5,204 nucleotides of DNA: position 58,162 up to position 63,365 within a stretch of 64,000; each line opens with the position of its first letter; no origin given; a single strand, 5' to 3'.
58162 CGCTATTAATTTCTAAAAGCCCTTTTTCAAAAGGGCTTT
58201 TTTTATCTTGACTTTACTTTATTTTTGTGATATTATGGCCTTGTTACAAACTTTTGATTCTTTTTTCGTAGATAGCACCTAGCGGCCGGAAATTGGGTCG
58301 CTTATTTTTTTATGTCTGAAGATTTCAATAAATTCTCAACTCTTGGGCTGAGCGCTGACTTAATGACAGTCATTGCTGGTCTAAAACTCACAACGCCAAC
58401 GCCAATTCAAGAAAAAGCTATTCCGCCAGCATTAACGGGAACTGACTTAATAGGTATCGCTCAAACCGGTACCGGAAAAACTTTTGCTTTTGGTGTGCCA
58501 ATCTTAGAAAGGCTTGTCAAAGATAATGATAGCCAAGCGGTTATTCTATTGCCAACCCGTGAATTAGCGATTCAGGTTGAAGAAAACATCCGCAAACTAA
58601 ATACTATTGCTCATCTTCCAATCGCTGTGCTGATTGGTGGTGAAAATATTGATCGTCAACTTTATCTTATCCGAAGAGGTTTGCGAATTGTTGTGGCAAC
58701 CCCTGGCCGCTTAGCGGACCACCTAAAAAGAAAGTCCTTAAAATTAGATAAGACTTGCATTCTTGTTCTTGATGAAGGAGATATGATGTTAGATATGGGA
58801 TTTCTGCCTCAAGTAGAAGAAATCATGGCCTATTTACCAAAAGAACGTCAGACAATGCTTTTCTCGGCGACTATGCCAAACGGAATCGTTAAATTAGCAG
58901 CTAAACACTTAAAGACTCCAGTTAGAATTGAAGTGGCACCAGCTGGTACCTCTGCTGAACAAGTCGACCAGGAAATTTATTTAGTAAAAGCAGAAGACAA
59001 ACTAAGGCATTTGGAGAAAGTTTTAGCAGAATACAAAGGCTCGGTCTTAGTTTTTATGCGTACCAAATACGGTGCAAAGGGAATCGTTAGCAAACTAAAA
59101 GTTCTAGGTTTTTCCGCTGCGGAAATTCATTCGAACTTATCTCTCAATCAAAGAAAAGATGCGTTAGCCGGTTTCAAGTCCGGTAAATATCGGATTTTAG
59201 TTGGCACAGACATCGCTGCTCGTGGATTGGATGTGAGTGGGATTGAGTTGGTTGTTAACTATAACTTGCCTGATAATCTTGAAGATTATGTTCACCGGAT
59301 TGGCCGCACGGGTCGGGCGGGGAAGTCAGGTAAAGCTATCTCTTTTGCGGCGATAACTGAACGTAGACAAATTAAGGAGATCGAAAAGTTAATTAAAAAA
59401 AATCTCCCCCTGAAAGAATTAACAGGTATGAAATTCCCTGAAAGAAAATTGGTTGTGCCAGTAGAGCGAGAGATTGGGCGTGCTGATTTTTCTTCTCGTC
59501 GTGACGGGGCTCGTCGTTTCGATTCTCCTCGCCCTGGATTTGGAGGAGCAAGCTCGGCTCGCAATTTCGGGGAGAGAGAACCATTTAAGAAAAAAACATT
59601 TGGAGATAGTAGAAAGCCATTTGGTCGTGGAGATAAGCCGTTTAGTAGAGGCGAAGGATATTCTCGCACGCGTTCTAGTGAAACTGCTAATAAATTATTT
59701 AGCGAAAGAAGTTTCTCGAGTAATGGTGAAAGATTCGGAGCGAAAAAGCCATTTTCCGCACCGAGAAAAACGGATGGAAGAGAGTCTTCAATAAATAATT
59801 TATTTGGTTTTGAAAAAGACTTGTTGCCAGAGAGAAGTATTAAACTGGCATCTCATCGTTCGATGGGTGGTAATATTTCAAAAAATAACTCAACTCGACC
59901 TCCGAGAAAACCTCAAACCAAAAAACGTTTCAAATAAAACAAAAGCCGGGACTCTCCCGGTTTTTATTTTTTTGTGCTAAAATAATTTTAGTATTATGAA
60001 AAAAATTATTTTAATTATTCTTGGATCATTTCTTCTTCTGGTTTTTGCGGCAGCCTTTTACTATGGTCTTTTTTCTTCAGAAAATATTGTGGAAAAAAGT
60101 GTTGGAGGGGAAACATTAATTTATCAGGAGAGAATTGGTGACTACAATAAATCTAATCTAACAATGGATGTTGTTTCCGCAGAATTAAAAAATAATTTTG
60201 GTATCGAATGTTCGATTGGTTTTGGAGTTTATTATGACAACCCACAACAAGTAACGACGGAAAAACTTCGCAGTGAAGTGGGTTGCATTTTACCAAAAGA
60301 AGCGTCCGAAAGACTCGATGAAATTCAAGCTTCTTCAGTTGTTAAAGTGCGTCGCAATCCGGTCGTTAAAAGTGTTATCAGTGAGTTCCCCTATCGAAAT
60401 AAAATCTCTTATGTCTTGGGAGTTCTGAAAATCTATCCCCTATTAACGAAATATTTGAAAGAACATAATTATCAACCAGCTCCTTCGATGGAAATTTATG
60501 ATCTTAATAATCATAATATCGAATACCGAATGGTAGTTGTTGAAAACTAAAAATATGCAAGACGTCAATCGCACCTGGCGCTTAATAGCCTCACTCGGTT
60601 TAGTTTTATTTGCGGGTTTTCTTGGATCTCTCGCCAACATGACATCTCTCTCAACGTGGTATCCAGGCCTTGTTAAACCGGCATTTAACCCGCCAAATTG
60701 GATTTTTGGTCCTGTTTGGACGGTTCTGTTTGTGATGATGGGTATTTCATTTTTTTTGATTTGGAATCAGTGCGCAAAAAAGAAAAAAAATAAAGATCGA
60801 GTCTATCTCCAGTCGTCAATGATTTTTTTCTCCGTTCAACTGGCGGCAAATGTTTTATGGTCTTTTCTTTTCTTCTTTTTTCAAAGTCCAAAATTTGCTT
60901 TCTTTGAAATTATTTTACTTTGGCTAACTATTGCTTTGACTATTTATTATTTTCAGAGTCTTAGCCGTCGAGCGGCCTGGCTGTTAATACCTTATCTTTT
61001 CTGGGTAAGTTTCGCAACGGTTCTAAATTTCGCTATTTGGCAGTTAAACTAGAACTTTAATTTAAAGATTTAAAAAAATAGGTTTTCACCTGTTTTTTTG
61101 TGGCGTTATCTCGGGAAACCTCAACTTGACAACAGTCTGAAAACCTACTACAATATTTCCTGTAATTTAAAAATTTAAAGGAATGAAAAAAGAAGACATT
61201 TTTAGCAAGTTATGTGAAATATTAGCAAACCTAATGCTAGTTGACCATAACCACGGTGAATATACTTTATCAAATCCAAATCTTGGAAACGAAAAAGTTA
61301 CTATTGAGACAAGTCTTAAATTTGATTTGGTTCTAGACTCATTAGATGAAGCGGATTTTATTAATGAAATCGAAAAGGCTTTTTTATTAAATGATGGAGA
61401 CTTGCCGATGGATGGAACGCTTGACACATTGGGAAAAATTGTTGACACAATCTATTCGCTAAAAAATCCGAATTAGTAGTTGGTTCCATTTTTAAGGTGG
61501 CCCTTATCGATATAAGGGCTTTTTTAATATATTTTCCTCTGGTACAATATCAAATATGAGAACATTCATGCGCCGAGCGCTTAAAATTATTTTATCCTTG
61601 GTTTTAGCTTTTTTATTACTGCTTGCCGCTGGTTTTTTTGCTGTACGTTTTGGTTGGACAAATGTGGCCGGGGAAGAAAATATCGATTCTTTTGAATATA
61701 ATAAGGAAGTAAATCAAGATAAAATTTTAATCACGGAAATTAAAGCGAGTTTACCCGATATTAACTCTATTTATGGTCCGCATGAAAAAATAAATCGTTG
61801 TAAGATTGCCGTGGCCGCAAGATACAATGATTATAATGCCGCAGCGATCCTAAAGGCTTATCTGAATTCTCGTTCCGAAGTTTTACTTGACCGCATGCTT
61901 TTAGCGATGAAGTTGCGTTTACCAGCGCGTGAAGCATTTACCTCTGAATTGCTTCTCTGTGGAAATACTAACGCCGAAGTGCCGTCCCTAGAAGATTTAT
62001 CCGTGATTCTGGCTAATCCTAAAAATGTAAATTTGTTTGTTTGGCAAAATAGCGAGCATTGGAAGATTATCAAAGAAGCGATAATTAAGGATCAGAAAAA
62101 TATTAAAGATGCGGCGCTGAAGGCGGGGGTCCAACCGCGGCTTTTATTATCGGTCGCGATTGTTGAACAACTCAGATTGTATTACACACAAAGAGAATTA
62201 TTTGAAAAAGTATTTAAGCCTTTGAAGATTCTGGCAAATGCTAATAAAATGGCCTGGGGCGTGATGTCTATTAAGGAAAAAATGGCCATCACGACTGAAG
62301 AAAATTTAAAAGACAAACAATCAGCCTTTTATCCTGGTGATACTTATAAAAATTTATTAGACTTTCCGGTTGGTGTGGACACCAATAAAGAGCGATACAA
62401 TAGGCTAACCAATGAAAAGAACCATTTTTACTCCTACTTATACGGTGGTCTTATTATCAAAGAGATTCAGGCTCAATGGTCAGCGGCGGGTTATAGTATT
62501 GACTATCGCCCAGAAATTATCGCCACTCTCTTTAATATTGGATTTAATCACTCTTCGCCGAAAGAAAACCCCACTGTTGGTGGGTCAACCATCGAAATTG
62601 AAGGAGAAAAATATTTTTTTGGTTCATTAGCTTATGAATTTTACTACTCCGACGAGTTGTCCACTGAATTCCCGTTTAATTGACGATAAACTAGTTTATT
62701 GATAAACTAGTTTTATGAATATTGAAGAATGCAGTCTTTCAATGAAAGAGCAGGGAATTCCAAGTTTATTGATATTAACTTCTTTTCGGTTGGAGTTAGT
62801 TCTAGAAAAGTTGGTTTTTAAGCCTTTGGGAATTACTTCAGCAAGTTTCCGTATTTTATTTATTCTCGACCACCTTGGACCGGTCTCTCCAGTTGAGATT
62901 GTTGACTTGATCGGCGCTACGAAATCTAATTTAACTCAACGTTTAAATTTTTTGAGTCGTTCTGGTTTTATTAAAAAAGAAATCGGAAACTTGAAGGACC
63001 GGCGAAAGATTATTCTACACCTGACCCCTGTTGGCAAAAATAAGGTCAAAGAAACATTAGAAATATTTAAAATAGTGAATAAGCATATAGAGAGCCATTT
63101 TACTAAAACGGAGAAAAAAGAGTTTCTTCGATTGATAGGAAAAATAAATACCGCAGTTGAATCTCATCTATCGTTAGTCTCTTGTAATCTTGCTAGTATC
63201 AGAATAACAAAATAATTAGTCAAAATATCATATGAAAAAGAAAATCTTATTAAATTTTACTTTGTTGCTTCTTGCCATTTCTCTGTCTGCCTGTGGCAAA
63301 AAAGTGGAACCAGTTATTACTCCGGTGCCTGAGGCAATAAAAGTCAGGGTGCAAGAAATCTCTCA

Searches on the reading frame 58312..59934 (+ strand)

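Call 55: search_protein_families(library=pfam, proteins=[window:58312-59934:+], max_evalue=0.0001)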
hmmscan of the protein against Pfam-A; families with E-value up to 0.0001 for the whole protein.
window:58312-59934:+ (541 aa): 3 families
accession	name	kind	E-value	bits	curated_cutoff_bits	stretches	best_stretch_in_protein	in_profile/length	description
PF00270.35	DEAD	-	5e-48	163.4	26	1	30-191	1-163/167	DEAD/DEAH box helicase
PF00271.37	Helicase_C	-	1.3e-29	103.1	23.5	1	230-337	2-110/110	Helicase conserved C-terminal domain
PF04851.21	ResIII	-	1.1e-07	32.3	22.5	1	50-188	30-162/164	Type III restriction enzyme, res subunit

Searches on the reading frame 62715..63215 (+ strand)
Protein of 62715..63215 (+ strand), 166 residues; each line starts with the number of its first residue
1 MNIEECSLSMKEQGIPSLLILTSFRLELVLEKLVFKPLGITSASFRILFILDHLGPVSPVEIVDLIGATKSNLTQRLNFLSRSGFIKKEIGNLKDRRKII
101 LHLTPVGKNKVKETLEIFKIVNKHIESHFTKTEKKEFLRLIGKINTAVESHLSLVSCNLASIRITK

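Call 70: find_encoding_contigs(protein=window:62715-63215:+, flank=10000, max_places=1)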
Protein window:62715-63215:+ (166 aa): no gene with exactly this product is on record in the collection.
